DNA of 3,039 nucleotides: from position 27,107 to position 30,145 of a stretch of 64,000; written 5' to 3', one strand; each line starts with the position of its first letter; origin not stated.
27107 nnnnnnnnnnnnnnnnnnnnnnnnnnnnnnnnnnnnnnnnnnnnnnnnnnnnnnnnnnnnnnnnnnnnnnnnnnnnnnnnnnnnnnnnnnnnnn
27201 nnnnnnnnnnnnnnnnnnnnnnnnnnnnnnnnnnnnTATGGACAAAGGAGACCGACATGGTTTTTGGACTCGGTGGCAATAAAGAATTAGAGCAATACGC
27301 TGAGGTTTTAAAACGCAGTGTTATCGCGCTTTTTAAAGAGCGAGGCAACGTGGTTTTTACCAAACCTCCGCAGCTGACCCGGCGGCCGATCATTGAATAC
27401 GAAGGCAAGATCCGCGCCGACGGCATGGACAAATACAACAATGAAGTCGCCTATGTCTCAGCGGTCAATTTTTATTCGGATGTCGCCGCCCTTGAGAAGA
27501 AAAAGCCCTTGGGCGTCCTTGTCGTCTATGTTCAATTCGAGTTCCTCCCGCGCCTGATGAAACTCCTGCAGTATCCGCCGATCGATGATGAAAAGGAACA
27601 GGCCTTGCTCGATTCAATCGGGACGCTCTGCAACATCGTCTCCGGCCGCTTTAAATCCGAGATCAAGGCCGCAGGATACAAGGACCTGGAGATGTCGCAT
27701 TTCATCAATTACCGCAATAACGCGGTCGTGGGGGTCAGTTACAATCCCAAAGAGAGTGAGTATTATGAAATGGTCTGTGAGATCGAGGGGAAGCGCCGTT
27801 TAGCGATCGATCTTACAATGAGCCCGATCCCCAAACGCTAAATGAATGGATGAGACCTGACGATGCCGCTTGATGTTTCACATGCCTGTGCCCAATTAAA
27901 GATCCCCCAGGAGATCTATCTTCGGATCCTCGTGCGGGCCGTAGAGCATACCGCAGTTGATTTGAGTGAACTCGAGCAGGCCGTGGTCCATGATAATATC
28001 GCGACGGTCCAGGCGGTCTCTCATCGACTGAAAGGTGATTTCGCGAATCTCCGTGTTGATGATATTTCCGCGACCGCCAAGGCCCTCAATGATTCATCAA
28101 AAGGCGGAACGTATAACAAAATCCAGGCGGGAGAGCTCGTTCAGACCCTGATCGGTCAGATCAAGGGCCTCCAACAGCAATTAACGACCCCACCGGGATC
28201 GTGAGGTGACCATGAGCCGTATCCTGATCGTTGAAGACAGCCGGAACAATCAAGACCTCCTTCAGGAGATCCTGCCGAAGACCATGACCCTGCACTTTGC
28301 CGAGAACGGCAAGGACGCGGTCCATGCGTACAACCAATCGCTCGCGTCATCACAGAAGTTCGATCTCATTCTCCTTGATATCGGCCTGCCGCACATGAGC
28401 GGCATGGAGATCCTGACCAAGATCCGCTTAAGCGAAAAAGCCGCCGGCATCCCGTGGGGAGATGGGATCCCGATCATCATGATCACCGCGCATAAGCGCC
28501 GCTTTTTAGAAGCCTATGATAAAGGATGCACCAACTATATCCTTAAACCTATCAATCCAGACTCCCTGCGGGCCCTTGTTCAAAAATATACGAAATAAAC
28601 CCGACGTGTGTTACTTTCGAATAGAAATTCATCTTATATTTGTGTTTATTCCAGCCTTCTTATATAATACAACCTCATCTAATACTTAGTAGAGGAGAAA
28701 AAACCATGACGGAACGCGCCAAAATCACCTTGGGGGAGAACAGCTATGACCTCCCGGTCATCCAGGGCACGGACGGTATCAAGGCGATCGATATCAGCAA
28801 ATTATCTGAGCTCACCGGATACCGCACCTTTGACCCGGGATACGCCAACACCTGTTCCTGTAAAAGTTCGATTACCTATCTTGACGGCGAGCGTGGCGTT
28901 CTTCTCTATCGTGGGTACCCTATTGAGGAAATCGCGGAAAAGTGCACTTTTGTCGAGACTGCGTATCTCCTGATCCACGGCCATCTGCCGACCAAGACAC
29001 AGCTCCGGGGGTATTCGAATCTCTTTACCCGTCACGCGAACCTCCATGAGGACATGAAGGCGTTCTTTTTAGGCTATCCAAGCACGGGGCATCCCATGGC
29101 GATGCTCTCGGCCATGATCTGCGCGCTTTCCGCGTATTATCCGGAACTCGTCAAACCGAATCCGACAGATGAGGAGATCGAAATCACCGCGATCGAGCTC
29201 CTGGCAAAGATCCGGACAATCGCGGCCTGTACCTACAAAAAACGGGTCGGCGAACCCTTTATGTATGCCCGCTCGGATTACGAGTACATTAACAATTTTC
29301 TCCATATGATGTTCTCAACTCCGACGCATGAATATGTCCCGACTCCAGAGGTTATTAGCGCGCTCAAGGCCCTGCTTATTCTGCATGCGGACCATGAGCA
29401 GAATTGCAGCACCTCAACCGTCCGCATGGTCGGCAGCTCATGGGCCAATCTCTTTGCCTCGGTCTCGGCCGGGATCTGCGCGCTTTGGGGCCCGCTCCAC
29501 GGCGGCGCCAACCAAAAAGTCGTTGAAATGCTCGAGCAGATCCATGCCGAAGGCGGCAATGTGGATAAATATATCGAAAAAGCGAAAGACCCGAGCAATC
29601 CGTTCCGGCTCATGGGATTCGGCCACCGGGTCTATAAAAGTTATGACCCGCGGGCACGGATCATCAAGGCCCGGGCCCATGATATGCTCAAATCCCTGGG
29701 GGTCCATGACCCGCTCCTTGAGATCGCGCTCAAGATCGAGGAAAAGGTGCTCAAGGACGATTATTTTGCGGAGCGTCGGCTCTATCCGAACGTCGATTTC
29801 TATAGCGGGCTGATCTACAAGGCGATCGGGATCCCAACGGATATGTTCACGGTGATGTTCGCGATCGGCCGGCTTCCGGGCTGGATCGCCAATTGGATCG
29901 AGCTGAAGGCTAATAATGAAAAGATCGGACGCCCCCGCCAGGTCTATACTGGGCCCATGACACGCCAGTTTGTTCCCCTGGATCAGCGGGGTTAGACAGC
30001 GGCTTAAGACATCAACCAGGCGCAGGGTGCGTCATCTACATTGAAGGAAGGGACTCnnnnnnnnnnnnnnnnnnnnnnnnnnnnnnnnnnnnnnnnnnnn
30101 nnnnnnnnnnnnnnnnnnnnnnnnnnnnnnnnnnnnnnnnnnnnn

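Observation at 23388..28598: Che-like cytoplasmic phosphorelay linked to c-di-GMP turnover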

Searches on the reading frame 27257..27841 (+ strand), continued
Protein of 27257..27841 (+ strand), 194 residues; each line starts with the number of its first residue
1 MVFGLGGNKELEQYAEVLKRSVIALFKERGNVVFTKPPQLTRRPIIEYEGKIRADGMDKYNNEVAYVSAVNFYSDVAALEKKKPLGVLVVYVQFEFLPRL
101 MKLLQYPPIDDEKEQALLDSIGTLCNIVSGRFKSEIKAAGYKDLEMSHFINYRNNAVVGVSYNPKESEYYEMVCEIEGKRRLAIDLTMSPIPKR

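Call 41: search_protein_representatives(alignment_id=A1)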
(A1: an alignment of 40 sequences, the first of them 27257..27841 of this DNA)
Query: 40 sequences, 193 profile positions. Proteins with E-value up to 0.001 (for the whole library): 194; up to 1e-10: 152; up to 1e-30: 54. The best 150 are listed.
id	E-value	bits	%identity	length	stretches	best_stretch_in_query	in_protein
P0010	3.1e-95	333.5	-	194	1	2-193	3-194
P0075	2.0e-63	229.7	-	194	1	2-193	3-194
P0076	3.5e-62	225.6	-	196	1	6-193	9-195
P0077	1.7e-57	210.4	-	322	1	6-191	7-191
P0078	6.0e-55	202.0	-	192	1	4-192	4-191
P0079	8.0e-52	191.9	-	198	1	5-191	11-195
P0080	1.6e-50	187.6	-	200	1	8-192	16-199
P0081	3.4e-48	180.0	-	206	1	14-192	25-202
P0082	3.5e-48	180.0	-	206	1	16-192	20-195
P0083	1.7e-45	171.2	-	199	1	3-190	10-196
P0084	3.9e-45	170.0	-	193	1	13-192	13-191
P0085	5.4e-44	166.3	-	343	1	16-192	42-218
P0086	6.7e-44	166.0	-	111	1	3-113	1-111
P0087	6.9e-44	166.0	-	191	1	4-192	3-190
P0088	1.5e-43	164.8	-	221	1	17-192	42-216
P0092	7.6e-40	152.8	-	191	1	11-192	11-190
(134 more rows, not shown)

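Call 47: search_protein_families(library=pfam, proteins=[L030:158-454:+, L030:451-828:+, L030:842-1438:+, L030:1462-2076:+, L030:2175-2519:+, L030:2512-3975:+, L030:4009-4623:+, L030:4627-5892:+, L030:6558-7214:+], max_evalue=0.01)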
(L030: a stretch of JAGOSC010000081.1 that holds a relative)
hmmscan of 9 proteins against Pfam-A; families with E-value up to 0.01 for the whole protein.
L030:158-454:+ (98 aa): 1 family
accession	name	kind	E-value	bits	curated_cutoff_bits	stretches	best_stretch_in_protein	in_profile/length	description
PF07578.16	LAB_N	-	1.8e-31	108.5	26.7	1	17-86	1-70/71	Lipid A Biosynthesis N-terminal domain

L030:451-828:+ (125 aa): 1 family
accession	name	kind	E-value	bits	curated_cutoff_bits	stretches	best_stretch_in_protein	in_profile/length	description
PF00072.30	Response_reg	-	2.1e-20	73.4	30.2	1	3-120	1-110/111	Response regulator receiver domain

L030:842-1438:+ (198 aa): 1 family
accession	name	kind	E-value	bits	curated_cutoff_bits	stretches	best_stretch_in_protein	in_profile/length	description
PF13690.11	CheX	-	4.2e-06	27.2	27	1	86-139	10-61/94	Chemotaxis phosphatase CheX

L030:1462-2076:+ (204 aa): 4 families
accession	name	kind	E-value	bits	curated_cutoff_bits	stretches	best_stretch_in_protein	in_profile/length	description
PF13462.12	Thioredoxin_4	-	2.5e-26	93.3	23.2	1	40-193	5-155/165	Thioredoxin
PF01323.26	DSBA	-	1.4e-14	54.7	25.6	1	52-195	2-184/191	DSBA-like thioredoxin domain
PF13098.12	Thioredoxin_2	-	0.00081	20.1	27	1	47-191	4-94/104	Thioredoxin-like domain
PF13192.12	Thioredoxin_3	-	0.0013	19.2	24.8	0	158-202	32-75/76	Thioredoxin domain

L030:2175-2519:+ (114 aa): 1 family
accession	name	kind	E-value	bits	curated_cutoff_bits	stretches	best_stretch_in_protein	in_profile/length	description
PF07291.16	MauE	-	5.8e-12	46.5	27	1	2-96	34-125/128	Methylamine utilisation protein MauE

L030:2512-3975:+ (487 aa): 2 families
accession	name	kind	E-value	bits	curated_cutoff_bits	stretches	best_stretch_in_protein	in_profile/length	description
PF01875.22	Memo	-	4.8e-69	233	27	1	30-294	2-269/269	Memo-like protein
PF01871.22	AMMECR1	-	1.5e-51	174.6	25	1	316-483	2-168/168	AMMECR1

L030:4009-4623:+ (204 aa): 0 families

L030:4627-5892:+ (421 aa): 3 families
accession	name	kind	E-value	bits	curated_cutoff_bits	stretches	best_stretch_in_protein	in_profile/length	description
PF04134.17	DCC1-like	-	5.3e-16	60.3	27.8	1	308-416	1-110/113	DCC1-like thiol-disulfide oxidoreductase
PF05090.19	HTTM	-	6.8e-12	45.9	27.7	1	20-286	8-258/259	HTTM domain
PF07681.17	DoxX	-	0.009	17.1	23.6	1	22-107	3-76/85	DoxX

L030:6558-7214:+ (218 aa): 1 family
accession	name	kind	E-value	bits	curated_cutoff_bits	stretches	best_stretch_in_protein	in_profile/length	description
PF01797.21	Y1_Tnp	-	9.6e-07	29.4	23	1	25-111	18-109/121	Transposase IS200 like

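Call 48: find_homologous_proteins(query=P0084, max_evalue=0.001)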
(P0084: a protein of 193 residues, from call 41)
Query P0084 (193 aa): 10 proteins with E <= 0.001 among 42 candidates.
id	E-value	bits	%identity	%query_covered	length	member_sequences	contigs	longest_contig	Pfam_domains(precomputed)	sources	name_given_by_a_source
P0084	1.2e-127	441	100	100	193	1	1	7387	PF13690.12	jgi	-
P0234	2.1e-94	333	75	98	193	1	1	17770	PF13690.12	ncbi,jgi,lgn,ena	-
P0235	4.2e-92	325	73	97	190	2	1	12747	PF13690.12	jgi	-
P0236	8.4e-91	321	70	99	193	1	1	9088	PF13690.12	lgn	-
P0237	1.3e-78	281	62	96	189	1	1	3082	PF13690.12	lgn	-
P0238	5.4e-77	276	61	97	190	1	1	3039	PF13690.12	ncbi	-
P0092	3.3e-73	264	58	99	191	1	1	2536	PF13690.12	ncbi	ncbi:MAG: chemotaxis protein CheX [Candidatus Heimdallarchaeota archaeon]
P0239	3.1e-69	251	59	99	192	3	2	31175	PF13690.12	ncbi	-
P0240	1.1e-68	249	57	96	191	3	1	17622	PF13690.12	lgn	-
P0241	1.5e-59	219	62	84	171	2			PF13690.12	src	-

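Call 49: find_encoding_contigs(protein=P0239, flank=8000, max_places=1)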
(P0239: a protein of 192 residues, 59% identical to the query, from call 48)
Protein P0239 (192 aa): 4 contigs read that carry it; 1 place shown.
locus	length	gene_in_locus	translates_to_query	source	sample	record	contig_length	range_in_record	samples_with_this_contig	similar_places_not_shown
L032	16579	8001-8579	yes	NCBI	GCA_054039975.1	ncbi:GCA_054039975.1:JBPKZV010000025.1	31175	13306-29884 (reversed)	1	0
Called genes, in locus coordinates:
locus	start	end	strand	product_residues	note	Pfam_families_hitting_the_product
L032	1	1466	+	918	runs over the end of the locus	?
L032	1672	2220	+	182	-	PF01584:CheW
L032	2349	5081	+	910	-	PF01627:Hpt, PF02895:H-kinase_dim, PF02518:HATPase_c, PF01584:CheW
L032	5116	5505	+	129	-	PF07238:PilZ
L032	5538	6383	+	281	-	PF03705:CheR_N, PF01739:CheR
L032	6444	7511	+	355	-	PF00072:Response_reg, PF01339:CheB_methylest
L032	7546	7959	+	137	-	PF00571:CBS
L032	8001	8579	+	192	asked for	PF13690:CheX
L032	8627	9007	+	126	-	PF00072:Response_reg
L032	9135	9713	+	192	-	PF13690:CheX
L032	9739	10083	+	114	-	PF01627:Hpt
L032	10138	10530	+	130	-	PF00072:Response_reg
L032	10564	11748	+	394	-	PF00072:Response_reg, PF00512:HisKA (faint), PF02518:HATPase_c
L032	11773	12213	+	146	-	PF00072:Response_reg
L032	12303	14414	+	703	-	PF01627:Hpt, PF02895:H-kinase_dim (weak), PF02518:HATPase_c, PF01584:CheW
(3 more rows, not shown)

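Call 50: find_encoding_contigs(protein=P0234, flank=8000, max_places=1)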
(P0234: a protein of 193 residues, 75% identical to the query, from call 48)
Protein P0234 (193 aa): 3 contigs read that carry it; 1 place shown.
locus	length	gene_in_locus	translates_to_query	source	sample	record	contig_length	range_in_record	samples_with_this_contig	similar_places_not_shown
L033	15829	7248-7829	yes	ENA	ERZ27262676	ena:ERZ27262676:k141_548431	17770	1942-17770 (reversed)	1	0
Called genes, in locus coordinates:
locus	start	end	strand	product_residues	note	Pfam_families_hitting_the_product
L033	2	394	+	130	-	?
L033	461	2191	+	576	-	PF11845:Tll0287-like, PF00015:MCPsignal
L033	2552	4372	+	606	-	PF01627:Hpt, PF02895:H-kinase_dim, PF02518:HATPase_c, PF01584:CheW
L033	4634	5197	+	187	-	PF03975:CheD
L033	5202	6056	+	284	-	PF03705:CheR_N, PF13649:Methyltransf_25 (faint), PF01739:CheR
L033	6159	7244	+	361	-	PF00072:Response_reg, PF01339:CheB_methylest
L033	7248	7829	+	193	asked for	PF13690:CheX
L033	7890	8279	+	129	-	PF00072:Response_reg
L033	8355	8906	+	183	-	PF13690:CheX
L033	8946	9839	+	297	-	PF13690:CheX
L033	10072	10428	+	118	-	PF01627:Hpt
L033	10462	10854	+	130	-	PF00072:Response_reg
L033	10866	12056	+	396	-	PF00072:Response_reg, PF02518:HATPase_c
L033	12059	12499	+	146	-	PF00072:Response_reg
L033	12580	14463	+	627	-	PF01627:Hpt, PF02895:H-kinase_dim (weak), PF02518:HATPase_c, PF01584:CheW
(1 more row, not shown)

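Call 51: find_encoding_contigs(protein=P0240, flank=8000, max_places=1)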
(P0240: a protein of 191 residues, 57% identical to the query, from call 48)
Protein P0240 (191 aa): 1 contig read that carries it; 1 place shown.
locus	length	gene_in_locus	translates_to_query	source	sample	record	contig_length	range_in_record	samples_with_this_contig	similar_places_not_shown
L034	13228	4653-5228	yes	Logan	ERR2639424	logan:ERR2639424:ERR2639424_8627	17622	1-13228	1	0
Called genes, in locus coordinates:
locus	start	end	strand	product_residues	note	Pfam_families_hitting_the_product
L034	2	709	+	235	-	?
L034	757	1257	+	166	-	PF01584:CheW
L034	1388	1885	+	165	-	PF01584:CheW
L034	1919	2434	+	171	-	PF03975:CheD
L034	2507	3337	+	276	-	PF03705:CheR_N, PF01739:CheR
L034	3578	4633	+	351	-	PF00072:Response_reg, PF01339:CheB_methylest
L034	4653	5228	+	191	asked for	PF13690:CheX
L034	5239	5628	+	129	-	PF00072:Response_reg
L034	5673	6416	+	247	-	PF13690:CheX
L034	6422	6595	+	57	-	-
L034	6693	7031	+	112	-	PF01627:Hpt (weak)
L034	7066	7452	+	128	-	PF00072:Response_reg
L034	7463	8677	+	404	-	PF00072:Response_reg, PF00512:HisKA, PF02518:HATPase_c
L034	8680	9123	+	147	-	PF00072:Response_reg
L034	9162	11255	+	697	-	PF01627:Hpt, PF02895:H-kinase_dim (weak), PF02518:HATPase_c, PF01584:CheW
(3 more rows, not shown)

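Call 53: list_cluster_members(proteins=[P0239, P0234, P0092, P0001, P0238])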
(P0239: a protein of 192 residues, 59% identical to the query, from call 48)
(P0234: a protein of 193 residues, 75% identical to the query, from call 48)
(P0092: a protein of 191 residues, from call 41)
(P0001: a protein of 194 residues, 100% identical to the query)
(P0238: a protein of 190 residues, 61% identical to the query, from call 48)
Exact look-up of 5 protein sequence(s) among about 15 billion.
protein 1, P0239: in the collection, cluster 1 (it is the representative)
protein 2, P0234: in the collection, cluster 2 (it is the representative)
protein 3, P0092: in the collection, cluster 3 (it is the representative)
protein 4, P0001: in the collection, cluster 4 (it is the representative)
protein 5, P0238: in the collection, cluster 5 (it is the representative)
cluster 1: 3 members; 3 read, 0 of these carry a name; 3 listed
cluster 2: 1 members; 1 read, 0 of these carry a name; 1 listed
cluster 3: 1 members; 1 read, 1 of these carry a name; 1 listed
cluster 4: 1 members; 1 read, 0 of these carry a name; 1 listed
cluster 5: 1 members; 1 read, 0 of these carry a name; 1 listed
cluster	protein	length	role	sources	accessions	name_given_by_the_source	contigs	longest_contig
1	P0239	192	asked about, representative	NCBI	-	-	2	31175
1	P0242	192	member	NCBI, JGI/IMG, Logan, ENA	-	-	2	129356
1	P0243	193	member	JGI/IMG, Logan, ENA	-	-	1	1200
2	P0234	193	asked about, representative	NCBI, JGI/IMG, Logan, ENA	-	-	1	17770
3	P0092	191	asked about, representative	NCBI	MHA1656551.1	MAG: chemotaxis protein CheX [Candidatus Heimdallarchaeota archaeon]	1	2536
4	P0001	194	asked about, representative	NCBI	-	-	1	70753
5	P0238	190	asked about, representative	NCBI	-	-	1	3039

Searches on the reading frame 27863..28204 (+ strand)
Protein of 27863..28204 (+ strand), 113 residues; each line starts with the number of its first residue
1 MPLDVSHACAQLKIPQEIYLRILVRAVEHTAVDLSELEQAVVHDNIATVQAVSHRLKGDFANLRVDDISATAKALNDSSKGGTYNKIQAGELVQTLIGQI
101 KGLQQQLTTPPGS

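Call 3: search_protein_families(library=pfam, proteins=[window:27863-28204:+], max_evalue=0.01)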
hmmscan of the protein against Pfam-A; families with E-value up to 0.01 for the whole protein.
window:27863-28204:+ (113 aa): 1 family
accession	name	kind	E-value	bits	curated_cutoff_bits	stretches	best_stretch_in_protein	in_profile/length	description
PF01627.28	Hpt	-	1e-06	29.3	24.6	1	27-92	7-73/84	Hpt domain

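Call 6: search_protein_families(library=ncbifam, proteins=[window:27863-28204:+], max_evalue=0.01)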
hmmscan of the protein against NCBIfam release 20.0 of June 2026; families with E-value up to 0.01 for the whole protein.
window:27863-28204:+ (113 aa): 0 families

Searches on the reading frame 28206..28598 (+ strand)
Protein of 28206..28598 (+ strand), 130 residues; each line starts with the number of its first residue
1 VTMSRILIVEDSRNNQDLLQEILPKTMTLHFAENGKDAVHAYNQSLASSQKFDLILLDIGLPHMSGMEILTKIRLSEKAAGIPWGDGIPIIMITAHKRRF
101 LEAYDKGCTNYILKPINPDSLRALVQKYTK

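Call 3: search_protein_families(library=pfam, proteins=[window:28206-28598:+], max_evalue=0.01)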
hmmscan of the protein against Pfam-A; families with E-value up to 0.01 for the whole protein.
window:28206-28598:+ (130 aa): 1 family
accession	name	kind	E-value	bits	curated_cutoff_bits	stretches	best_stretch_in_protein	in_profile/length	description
PF00072.30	Response_reg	-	8.4e-21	74.7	30.2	1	6-125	1-110/111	Response regulator receiver domain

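Call 6: search_protein_families(library=ncbifam, proteins=[window:28206-28598:+], max_evalue=0.01)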
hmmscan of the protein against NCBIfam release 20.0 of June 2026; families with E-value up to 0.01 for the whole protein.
window:28206-28598:+ (130 aa): 88 families (the best 25 are shown)
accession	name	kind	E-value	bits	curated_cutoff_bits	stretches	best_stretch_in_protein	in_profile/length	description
NF012227.0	AdeR_RR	equivalog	5.7e-14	52.2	340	1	5-127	13-124/239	efflux system response regulator transcription factor AdeR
NF008469.0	PRK11361.1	equivalog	8.2e-14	51.1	714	1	2-127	3-118/461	acetoacetate metabolism transcriptional regulator AtoC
NF007135.0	PRK09581.1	equivalog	1.7e-13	50.2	474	1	3-126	2-117/457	PleD family two-component system response regulator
NF008318.0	PRK11107.1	equivalog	5e-13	48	890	1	5-129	669-785/920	two-component sensor histidine kinase BarA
TIGR02154.1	PhoB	equivalog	5.7e-13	48.7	296.2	1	4-126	3-117/226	phosphate regulon transcriptional regulator PhoB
NF008677.0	PRK11697.1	equivalog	1.1e-12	47.9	246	1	3-127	1-114/238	two-component system response regulator BtsR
NF041946.1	LuxO_transreg_Vib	equivalog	1.1e-12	47.5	800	1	9-127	2-110/463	quorum-sensing sigma-54 dependent transcriptional regulator LuxO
TIGR01387.1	cztR_silR_copR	subfamily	9.7e-12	45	279.2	1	6-126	1-111/218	heavy metal response regulator transcription factor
NF008302.0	PRK11091.1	equivalog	1.1e-11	43.6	838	1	5-129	527-643/779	aerobic respiration two-component sensor histidine kinase ArcB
NF047654.1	DiguCycDgcRLepto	equivalog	1.2e-11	44.1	500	1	4-118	3-109/295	diguanylate cyclase DgcR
NF040689.1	MtrAB_MtrA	equivalog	1.7e-11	43.9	300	1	6-126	1-110/219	MtrAB system response regulator MtrA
NF041734.1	resp_reg_RppA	equivalog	4.8e-11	42.4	250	1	5-125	2-114/229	two-component system response regulator RppA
NF041367.1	CheY_Halo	equivalog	6e-11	42.7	200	1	6-125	1-110/114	chemotaxis protein CheY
TIGR02956.1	TMAO_torS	equivalog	8.5e-11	40.7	676.5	1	4-128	702-819/967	TMAO reductase system sensor histidine kinase/response regulator TorS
NF038297.2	hybrid_HK_HrmK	equivalog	1.4e-10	40.5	725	1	3-128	490-607/607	hybrid histidine kinase/response regulator HrmK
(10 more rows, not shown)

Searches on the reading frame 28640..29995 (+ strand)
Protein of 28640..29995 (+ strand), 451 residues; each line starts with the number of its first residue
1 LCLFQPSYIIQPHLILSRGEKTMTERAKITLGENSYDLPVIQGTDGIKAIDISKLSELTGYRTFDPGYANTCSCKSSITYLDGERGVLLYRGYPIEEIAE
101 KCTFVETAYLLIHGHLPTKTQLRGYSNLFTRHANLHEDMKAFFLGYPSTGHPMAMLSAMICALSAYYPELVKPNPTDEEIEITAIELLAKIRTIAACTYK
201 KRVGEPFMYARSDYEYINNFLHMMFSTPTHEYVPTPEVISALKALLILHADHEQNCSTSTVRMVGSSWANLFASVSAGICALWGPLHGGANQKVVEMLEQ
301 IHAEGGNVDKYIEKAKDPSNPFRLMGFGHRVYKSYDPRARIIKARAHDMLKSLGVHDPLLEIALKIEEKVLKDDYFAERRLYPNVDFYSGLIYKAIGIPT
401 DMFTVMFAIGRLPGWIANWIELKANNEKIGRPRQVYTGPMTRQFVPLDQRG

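Call 3: search_protein_families(library=pfam, proteins=[window:28640-29995:+], max_evalue=0.01)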
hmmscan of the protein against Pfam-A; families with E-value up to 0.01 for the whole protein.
window:28640-29995:+ (451 aa): 1 family
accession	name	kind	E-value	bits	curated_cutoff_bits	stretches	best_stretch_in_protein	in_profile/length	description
PF00285.26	Citrate_synt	-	3.2e-135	451.2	27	1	67-433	1-357/357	Citrate synthase, C-terminal domain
